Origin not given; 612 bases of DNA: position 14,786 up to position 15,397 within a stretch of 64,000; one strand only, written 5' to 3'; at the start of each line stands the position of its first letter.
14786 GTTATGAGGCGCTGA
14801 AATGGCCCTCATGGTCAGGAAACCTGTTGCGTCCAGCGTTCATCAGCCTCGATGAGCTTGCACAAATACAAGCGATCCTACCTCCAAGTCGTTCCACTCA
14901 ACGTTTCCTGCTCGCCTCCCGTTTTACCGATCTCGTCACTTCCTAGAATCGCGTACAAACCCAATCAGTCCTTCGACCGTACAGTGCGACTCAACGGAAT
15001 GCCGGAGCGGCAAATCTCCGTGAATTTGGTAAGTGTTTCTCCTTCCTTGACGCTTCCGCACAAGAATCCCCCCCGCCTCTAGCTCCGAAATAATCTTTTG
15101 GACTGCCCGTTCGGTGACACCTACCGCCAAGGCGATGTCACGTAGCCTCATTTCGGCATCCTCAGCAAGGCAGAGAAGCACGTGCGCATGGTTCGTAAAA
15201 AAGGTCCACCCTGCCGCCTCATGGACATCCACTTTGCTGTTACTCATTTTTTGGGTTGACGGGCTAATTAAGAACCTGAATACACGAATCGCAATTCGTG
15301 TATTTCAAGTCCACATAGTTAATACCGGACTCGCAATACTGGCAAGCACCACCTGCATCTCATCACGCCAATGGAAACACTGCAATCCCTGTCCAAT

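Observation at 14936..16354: Divergent wHTH regulator-palindromic operator-SbtA module lacking SbtB: candidate inorganic-carbon-responsive switch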

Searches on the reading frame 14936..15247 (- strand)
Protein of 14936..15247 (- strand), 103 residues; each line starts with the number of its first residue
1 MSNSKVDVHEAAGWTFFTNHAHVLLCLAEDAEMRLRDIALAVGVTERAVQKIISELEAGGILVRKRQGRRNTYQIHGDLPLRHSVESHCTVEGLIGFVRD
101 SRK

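Call 3: search_protein_families(library=pfam, proteins=[window:14936-15247:-], max_evalue=0.01)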
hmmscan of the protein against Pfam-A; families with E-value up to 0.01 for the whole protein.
window:14936-15247:- (103 aa): 16 families
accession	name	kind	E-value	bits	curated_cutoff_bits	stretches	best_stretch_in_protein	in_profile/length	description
PF13551.12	HTH_29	-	1.3e-05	25.6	28.1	1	27-71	7-54/64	Winged helix-turn helix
PF13412.12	HTH_24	-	2.1e-05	24.4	21.9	1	23-62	8-47/48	Winged helix-turn-helix DNA-binding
PF13518.12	HTH_28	-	0.0002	21.8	25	1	23-70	5-51/52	Helix-turn-helix domain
PF01978.25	TrmB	-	0.00023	21.4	25.6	1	21-74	11-63/68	Sugar-specific transcriptional regulator TrmB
PF13404.12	HTH_AsnC-type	-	0.00032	20.9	27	1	24-51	9-36/42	AsnC-type helix-turn-helix domain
PF13384.12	HTH_23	-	0.00044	20.4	24.6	1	21-61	8-46/50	Homeodomain-like domain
PF12802.13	MarR_2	-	0.00078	20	27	1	19-67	6-55/61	MarR family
PF01047.28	MarR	-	0.00086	19.6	24.6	1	20-66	5-51/59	MarR family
PF13545.12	HTH_Crp_2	-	0.0017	18.7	27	1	22-68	5-56/70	Crp-like helix-turn-helix domain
PF08279.18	HTH_11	-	0.002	18.4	25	1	24-69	6-52/55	HTH domain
PF02082.26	Rrf2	-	0.0021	18.6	30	1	21-75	9-65/132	Iron-dependent Transcriptional regulator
PF09339.16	HTH_IclR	-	0.0021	18.3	22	1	22-64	7-50/52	IclR helix-turn-helix domain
PF24034.1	DUF7343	-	0.0021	18.3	27.6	1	19-72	4-58/62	Domain of unknown function (DUF7343)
PF07848.18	PaaX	-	0.003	18.2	24.8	1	38-75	29-66/70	PaaX-like protein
PF25213.1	HVO_A0261_N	-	0.0077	16.5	35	1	18-68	11-60/86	HVO_A0261 N-terminal domain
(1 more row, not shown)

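Call 4: search_protein_families(library=ncbifam, proteins=[window:14936-15247:-], max_evalue=0.01)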
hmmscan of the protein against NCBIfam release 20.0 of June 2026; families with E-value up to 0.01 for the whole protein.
window:14936-15247:- (103 aa): 4 families
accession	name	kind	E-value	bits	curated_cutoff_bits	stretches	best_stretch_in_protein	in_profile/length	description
NF033788.1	HTH_metalloreg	subfamily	7.3e-06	25.7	55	1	22-77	15-70/77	metalloregulator ArsR/SmtB family transcription factor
NF041395.1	TranRegLrpA1_Halo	equivalog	0.00091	19.2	250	1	21-63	8-50/142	HTH-type transcriptional regulator LrpA1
NF041413.1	ArsR_Rv2640c_fam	equivalog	0.0022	18.4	155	1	24-78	50-104/118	Rv2640c family ArsR-like transcriptional regulator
NF008273.0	PRK11050.1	equivalog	0.0033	17.1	153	1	27-66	49-88/156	manganese-binding transcriptional regulator MntR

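Call 6: find_homologous_proteins(query=window:14936-15247:-)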
Query window:14936-15247:- (103 aa): 676 proteins with E <= 0.001 among 678 candidates; the best 120 are listed.
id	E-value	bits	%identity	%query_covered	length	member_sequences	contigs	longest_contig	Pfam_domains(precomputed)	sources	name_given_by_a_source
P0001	2.0e-61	222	100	100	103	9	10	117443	PF13412.13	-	-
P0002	3.2e-53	196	87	100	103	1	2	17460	PF01047.29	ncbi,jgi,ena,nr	ncbi:MAG: winged helix-turn-helix domain-containing protein [Akkermansiaceae bacterium]|jgi:DNA-bind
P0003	2.2e-48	180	82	100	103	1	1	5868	-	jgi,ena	-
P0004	1.4e-45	171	75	100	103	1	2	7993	PF13412.13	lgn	-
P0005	1.2e-44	168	74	100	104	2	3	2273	-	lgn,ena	-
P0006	2.4e-44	167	75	99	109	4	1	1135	PF13412.13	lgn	-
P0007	2.8e-44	167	74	100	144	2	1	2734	-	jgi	jgi:DNA-binding transcriptional ArsR family regulator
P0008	3.5e-43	164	75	100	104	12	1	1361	-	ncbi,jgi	jgi:predicted transcriptional regulator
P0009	4.7e-43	163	76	90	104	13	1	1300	PF24034.2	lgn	-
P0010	6.6e-43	163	73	99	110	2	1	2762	PF01047.29,PF13412.13,PF25212.3,PF09339.17,PF12802.14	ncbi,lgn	-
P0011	1.3e-42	162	75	100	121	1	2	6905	PF13412.13,PF12802.14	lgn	-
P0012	1.5e-42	162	71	100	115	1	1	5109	-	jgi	jgi:DNA-binding MarR family transcriptional regulator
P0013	2.3e-42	161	75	100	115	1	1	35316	-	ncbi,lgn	-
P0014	3.4e-42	160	73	100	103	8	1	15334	-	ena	-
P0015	3.4e-42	160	74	100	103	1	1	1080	PF13412.13,PF12802.14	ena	-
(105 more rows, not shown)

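Call 8: find_related_loci(query=A1, collection=genome_contigs, flank=4000)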
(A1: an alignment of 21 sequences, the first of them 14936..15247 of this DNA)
Query A1 (103 aa) in genome_contigs; peptide patterns used: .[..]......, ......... (x = any residue, [..] = any of these).
599 stretches matched a pattern (row limit reached: there are more); 594 encode a relative of the query (tblastn E <= 1e-3); the best 80 are kept; 80 distinct loci.
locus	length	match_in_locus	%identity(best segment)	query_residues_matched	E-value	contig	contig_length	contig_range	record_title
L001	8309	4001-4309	75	1-103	4e-49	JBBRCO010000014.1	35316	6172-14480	MAG: Verrucomicrobiales bacterium isolate Co_metawrap_2407 Cmw_2407_k141_12316092_length_35316_cov_9.9670, whole genome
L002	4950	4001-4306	75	1-102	3e-48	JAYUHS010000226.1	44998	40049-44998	MAG: Luteolibacter sp. isolate GFS_8508 GFS_8508_225, whole genome shotgun sequence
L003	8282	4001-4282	74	10-103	5e-48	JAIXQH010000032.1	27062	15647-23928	MAG: Verrucomicrobiaceae bacterium isolate C4_MAG_00019 pond_C4_MAG_00019_000000000035, whole genome shotgun sequence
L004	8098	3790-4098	67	1-103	2e-47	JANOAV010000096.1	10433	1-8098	MAG: Verrucomicrobiales bacterium isolate VAR_18_metabat_271 VAR_18_k141_2570827, whole genome shotgun sequence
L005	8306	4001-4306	70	1-102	7e-47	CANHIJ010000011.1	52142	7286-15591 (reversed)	MAG: Verrucomicrobiales bacterium isolate RE-23may17-412 genome assembly, contig: RE-23may17-C1032, whole genome shotgun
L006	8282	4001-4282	74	10-103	8e-47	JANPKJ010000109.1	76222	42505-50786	MAG: Akkermansiaceae bacterium isolate VAR_61_metabat_255 VAR_61_k141_2857839, whole genome shotgun sequence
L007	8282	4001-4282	74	10-103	1e-45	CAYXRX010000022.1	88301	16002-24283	MAG TPA_asm: uncultured Chthoniobacterales bacterium isolate SRP242652_co2_222 genome assembly, contig: NODE_336_length_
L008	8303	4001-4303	71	1-101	1e-45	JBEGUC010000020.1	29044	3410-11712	MAG: Verrucomicrobiota bacterium isolate redbuttecreek_2019_sw_WHONDRS-S19S_0086_A_bin.25 scaffold_0000196, whole genome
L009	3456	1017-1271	69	14-98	8e-39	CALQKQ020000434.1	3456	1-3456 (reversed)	MAG: Akkermansia muciniphila isolate HRSG-H1-bin-188 genome assembly, contig: HRSG-H1-C39216, whole genome shotgun seque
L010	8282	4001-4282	65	2-95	3e-38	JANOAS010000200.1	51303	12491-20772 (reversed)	MAG: bacterium isolate VAR_18_metabat_284 VAR_18_k141_3008479, whole genome shotgun sequence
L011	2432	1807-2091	62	9-103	1e-37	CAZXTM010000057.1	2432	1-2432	MAG TPA_asm: uncultured Bifidobacteriaceae bacterium isolate SRP193358_co1_93 genome assembly, contig: NODE_144995_lengt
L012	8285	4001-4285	58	1-95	1e-37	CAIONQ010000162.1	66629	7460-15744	MAG: uncultured Chthonomonas sp. isolate AM-2014-D2_bin-780 genome assembly, contig: bin-780:162/179, whole genome shotg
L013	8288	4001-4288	60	3-98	2e-37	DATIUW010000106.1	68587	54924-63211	MAG TPA_asm: Polyangiales bacterium isolate SMAG_U15991 k141_122678, whole genome shotgun sequence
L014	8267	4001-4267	63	10-98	3e-37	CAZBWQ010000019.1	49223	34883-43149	MAG TPA_asm: uncultured Sandaracinaceae bacterium isolate binchicken_co176_246 genome assembly, contig: NODE_217_length_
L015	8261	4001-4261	69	12-98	6e-37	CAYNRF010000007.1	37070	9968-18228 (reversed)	MAG TPA_asm: uncultured Phycisphaeraceae bacterium isolate SRP319275_co3_158 genome assembly, contig: NODE_1334_length_3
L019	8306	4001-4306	57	2-103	5e-36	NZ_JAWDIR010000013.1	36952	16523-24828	Pseudoxanthobacter sp. M-2 contig.21.lin, whole genome shotgun sequence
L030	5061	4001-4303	56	2-102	7e-35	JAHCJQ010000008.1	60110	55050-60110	MAG: Alphaproteobacteria bacterium isolate TGS_PRO4 PRO4_8, whole genome shotgun sequence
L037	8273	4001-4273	60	2-91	2e-34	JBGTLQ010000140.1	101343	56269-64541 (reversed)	MAG: Terrimicrobiaceae bacterium isolate JTS-RE340 k141_8504243, whole genome shotgun sequence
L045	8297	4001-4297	58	1-98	1e-33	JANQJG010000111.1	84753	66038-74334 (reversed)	MAG: Rhodospirillales bacterium isolate PL25a_bin.107 k99_3272619, whole genome shotgun sequence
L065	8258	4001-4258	60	10-95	1e-32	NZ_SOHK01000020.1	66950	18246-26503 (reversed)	Cryobacterium ruanii strain Sr36 C271, whole genome shotgun sequence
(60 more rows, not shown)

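Call 19: search_solved_structures(query=A1, max_evalue=1, show_alignments=2)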
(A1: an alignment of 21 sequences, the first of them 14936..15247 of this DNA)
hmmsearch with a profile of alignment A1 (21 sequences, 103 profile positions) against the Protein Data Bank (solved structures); distinct sequences matched with E-value up to 1: 44.
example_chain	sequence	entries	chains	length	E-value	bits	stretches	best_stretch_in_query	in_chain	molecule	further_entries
1r22_A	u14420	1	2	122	0.00052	23.3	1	24-78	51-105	Transcriptional repressor smtB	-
1r1t_A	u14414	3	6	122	0.00074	22.8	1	24-77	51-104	Transcriptional repressor smtB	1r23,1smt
9sgv_A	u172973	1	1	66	0.0056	20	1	20-68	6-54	Ap3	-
3f72_A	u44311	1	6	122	0.0097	19.2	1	19-78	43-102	Cadmium efflux system accessory protein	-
1u2w_A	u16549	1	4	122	0.012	19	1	19-82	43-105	Cadmium efflux system accessory protein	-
1i1g_A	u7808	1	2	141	0.02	18.3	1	25-63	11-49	TRANSCRIPTIONAL REGULATOR LRPA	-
4fht_A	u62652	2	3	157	0.02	18.2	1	23-76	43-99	PcaV transcriptional regulator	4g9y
2kko_A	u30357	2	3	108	0.021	18.2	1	25-80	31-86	POSSIBLE TRANSCRIPTIONAL REGULATORY PROTEIN (POSSIBLY ARSR-FAMILY) | Possible transcriptional regulatory arsR-family protein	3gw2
3tgn_A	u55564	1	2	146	0.021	18.2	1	16-84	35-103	Adc operon repressor AdcR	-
7r22_A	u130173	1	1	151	0.052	16.9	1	35-71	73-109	ArsR family transcriptional regulator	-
6uvu_A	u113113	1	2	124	0.075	16.4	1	23-82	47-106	ArsR family transcriptional regulator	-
5k5o_A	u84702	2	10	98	0.094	16.1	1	13-99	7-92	AspA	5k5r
8za5_A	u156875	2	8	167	0.098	16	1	23-74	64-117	MarR-family transcriptional regulator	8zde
3cta_A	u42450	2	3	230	0.11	15.8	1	37-75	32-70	Riboflavin kinase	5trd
9vg2_A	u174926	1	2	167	0.11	15.8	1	23-74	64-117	MarR-family transcriptional regulator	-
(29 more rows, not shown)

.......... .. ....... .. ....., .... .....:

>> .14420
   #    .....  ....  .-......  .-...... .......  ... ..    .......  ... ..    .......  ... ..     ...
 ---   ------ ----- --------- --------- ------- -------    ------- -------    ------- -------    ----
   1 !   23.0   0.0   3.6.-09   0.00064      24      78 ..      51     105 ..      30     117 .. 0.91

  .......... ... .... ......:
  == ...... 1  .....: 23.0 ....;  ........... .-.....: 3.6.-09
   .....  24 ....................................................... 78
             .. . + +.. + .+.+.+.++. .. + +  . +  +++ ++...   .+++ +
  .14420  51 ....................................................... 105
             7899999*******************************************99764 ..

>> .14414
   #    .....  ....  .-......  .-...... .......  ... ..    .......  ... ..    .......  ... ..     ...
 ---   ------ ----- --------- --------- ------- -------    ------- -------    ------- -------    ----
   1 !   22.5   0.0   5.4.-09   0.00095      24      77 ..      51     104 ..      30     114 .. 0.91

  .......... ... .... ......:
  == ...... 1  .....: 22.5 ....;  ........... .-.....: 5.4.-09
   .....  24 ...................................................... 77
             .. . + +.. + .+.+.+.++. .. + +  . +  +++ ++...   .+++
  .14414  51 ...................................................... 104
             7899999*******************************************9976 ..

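Call 24: predict_structure(alignment_id=A1)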
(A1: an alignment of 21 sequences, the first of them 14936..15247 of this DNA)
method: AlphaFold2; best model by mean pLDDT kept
length: 103 residues; sequences in the alignment: 21
mean_pLDDT: 78.3   pTM: 0.69
mean pLDDT of the five models: 78.3, 75.0, 74.8, 71.2, 71.1
residues with pLDDT >= 90: 43; 70-90: 33; 50-70: 13; < 50: 14
segments of 3 or more residues with pLDDT < 50: 1-14
pLDDT, mean of each block of 10 residues (from residue 1): 40 60 91 94 94 90 90 84 66 78 67
secondary structure, 60 per line:
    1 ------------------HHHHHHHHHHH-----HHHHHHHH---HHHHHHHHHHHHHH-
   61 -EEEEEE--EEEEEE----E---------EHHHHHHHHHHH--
elements in order: H19-29 H35-42 H46-59 E62-67 E70-75 H91-101

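Call 25: search_protein_families(library=pfam, alignment_id=A2, max_evalue=0.00001)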
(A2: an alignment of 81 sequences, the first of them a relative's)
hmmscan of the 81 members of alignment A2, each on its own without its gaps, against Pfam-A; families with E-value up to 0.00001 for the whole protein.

A. member 1, L011:1-1733:- (577 aa): 2 families
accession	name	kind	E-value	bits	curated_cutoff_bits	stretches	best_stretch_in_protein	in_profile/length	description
PF00664.28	ABC_membrane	-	1.6e-11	44.9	28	1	182-450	2-273/274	ABC transporter transmembrane region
PF00005.33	ABC_tran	-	5.3e-10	40.5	25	1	516-568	4-56/137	ABC transporter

B. families by the number of members that match (of 81 scanned): 60 families (the first 25 are shown)
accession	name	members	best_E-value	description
PF00005.33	ABC_tran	3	2.4e-19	ABC transporter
PF00664.28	ABC_membrane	3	1.6e-11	ABC transporter transmembrane region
PF00583.31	Acetyltransf_1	3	3.1e-11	Acetyltransferase (GNAT) family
PF13302.13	Acetyltransf_3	3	1.6e-10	Acetyltransferase (GNAT) domain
PF13508.13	Acetyltransf_7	3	1e-08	Acetyltransferase (GNAT) domain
PF13520.12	AA_permease_2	2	1.4e-57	Amino acid permease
PF01435.24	Peptidase_M48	2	2.4e-38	Peptidase family M48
PF00324.27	AA_permease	2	3.4e-37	Amino acid permease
PF16576.10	HlyD_D23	2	1.5e-22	Barrel-sandwich domain of CusB or HlyD membrane-fusion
PF13437.12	HlyD_3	2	1.5e-11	HlyD family secretion protein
PF13412.12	HTH_24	2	2.5e-08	Winged helix-turn-helix DNA-binding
PF00821.23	PEPCK_GTP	1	5.8e-162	Phosphoenolpyruvate carboxykinase C-terminal P-loop domain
PF09364.15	XFP_N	1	2.3e-157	XFP N-terminal domain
PF00873.25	ACR_tran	1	6.6e-111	AcrB/AcrD/AcrF family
PF17297.7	PEPCK_N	1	4.6e-99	Phosphoenolpyruvate carboxykinase N-terminal domain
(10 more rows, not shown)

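Call 28: fold_search(model_id=the predicted structure, library=pdb)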
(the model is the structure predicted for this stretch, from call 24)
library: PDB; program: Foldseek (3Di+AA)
matches with E <= 10: 1920; with E <= 0.001: 4
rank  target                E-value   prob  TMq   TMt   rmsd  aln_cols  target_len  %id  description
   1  4rs8_B                4.4e-04  1.00  0.55  0.67   6.1        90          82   16  Apo structure of novel pNOB8 plasmid centromere binding protein (released 2015-09-16)
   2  3cuo_D                6.1e-04  1.00  0.55  0.59   4.0        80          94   14  Crystal structure of the predicted DNA-binding transcriptional regulator from E. coli (released 2008-06-17)
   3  3cuo_A                6.9e-04  1.00  0.55  0.57   4.4        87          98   14  Crystal structure of the predicted DNA-binding transcriptional regulator from E. coli (released 2008-06-17)
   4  4rs8_A                7.3e-04  1.00  0.56  0.67   5.6        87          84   16  Apo structure of novel pNOB8 plasmid centromere binding protein (released 2015-09-16)
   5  1r23_B                1.1e-03  1.00  0.53  0.56   5.3        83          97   25  Crystal structure of the cyanobacterial metallothionein repressor SmtB in the Zn1-form (one Zn(II) per dimer) (released 2004-05-18)
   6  3eco_A                1.3e-03  1.00  0.51  0.40   5.5        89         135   17  Crystal structure of MepR, a transcription regulator of the Staphylococcus aureus multidrug efflux pump MepA (released 2009-02-10)
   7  1r23_A                1.4e-03  1.00  0.53  0.53   5.2        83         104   25  Crystal structure of the cyanobacterial metallothionein repressor SmtB in the Zn1-form (one Zn(II) per dimer) (released 2004-05-18)
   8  1smt_A                1.4e-03  1.00  0.51  0.53   5.4        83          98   24  SMTB REPRESSOR FROM SYNECHOCOCCUS PCC7942 (released 1997-12-03)
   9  4fht_A                1.4e-03  1.00  0.53  0.40   5.5        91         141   23  Crystal Structure of the PcaV transcriptional regulator from Streptomyces coelicolor in complex with its natural ligan (released 2013-04-24)
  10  2dk5_MODEL_1_A        1.4e-03  1.00  0.46  0.50   7.3        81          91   18  Solution structure of Winged-Helix domain in RNA polymerase III 39KDa polypeptide (released 2006-10-06)
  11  4fht_B                1.5e-03  1.00  0.55  0.41   5.3        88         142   22  Crystal Structure of the PcaV transcriptional regulator from Streptomyces coelicolor in complex with its natural ligan (released 2013-04-24)
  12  3cdh_B                1.6e-03  1.00  0.55  0.43   5.0        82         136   17  Crystal structure of the MarR family transcriptional regulator SPO1453 from Silicibacter pomeroyi DSS-3 (released 2008-03-18)
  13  6uvu_B                1.7e-03  1.00  0.52  0.48   4.8        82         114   22  Crystal structure of the AntR antimony-specific transcriptional repressor (released 2020-11-04)
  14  3gw2                  1.7e-03  1.00  0.48  0.53   5.7        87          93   21  Crystal structure of possible transcriptional regulatory protein (fragment 1-100) from Mycobacterium bovis. Northeast St (released 2009-04-21)
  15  5k5q_D                1.8e-03  1.00  0.56  0.63   5.8        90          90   16  Structure of AspA-DNA complex: novel centromere bindng protein-centromere complex (released 2016-06-01)
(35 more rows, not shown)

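Call 36: search_protein_families(library=pfam, proteins=[L006:2547-2855:-, L007:2541-2858:-, L001:1758-2759:-, L005:1397-2833:+, L019:3637-4152:-, L030:3330-3899:-, L045:3659-3979:+, L010:2169-2525:-, L037:1935-2588:+, L065:2431-2940:+], max_evalue=0.001)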
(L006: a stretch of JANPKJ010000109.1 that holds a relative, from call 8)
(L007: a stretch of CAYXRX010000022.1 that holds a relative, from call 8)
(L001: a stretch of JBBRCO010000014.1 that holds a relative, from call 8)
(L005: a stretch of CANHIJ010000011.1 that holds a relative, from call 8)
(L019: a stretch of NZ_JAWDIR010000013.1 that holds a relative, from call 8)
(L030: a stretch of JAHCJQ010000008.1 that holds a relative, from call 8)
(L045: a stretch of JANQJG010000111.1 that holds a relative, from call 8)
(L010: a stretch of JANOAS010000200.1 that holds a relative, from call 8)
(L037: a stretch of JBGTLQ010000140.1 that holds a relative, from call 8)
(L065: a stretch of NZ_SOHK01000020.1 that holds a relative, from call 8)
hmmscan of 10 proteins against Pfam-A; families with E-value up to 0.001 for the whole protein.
L006:2547-2855:- (102 aa): 1 family
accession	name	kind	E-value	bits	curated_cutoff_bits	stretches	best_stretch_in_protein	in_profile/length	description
PF00543.27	P-II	-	6.5e-19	68.6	25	1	8-98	3-102/102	Nitrogen regulatory protein P-II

L007:2541-2858:- (105 aa): 1 family
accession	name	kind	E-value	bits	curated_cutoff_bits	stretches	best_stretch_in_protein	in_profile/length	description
PF00543.27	P-II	-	2.5e-20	73.1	25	1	6-98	1-102/102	Nitrogen regulatory protein P-II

L001:1758-2759:- (333 aa): 2 families
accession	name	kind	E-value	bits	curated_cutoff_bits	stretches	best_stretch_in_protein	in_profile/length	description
PF01207.24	Dus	-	2.2e-82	277.1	20.4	1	14-319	2-298/311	Dihydrouridine synthase (Dus)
PF00977.27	His_biosynth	-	6.7e-06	26.1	23.6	1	150-235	139-223/228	Histidine biosynthesis protein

L005:1397-2833:+ (478 aa): 1 family
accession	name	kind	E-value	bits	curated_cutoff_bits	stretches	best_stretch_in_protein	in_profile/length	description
PF07394.17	DUF1501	-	2.5e-138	461.9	27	1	58-477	1-390/390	Protein of unknown function (DUF1501)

L019:3637-4152:- (171 aa): 0 families

L030:3330-3899:- (189 aa): 0 families

L045:3659-3979:+ (106 aa): 0 families

L010:2169-2525:- (118 aa): 1 family
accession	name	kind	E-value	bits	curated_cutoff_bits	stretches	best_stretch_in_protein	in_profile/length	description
PF02452.23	PemK_toxin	-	1.1e-19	71.1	23.1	1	14-108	5-104/109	PemK-like, MazF-like toxin of type II toxin-antitoxin system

L037:1935-2588:+ (217 aa): 1 family
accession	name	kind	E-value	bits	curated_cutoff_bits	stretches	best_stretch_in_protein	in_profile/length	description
PF01545.26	Cation_efflux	-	6e-25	88.6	26.6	1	31-140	5-115/198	Cation efflux family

L065:2431-2940:+ (169 aa): 0 families

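Call 48: search_protein_representatives(alignment_id=A1)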
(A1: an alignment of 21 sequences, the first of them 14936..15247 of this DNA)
Query: 21 sequences, 103 profile positions. Proteins with E-value up to 0.001 (for the whole library): 4623; up to 1e-10: 2816; up to 1e-30: 184. The best 150 are listed.
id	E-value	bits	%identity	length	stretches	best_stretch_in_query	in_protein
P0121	1.6e-49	182.4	-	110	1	1-102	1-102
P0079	3.2e-48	178.2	-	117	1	2-101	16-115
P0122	2.1e-41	156.3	-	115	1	5-102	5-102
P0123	6.3e-41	154.8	-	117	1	9-99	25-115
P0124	7.2e-41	154.6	-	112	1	6-99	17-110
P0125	9.9e-41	154.2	-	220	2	1-98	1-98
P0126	6.5e-40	151.5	-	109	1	5-102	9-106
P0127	6.9e-40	151.5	-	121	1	5-100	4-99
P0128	9.1e-40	151.1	-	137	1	9-98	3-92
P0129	1.0e-39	150.9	-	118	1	5-99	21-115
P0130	1.0e-39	150.9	-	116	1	8-98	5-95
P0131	1.2e-39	150.7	-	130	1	5-98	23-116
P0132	1.3e-38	147.4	-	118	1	11-100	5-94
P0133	1.8e-38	146.9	-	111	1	6-101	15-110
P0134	1.8e-38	146.9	-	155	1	4-102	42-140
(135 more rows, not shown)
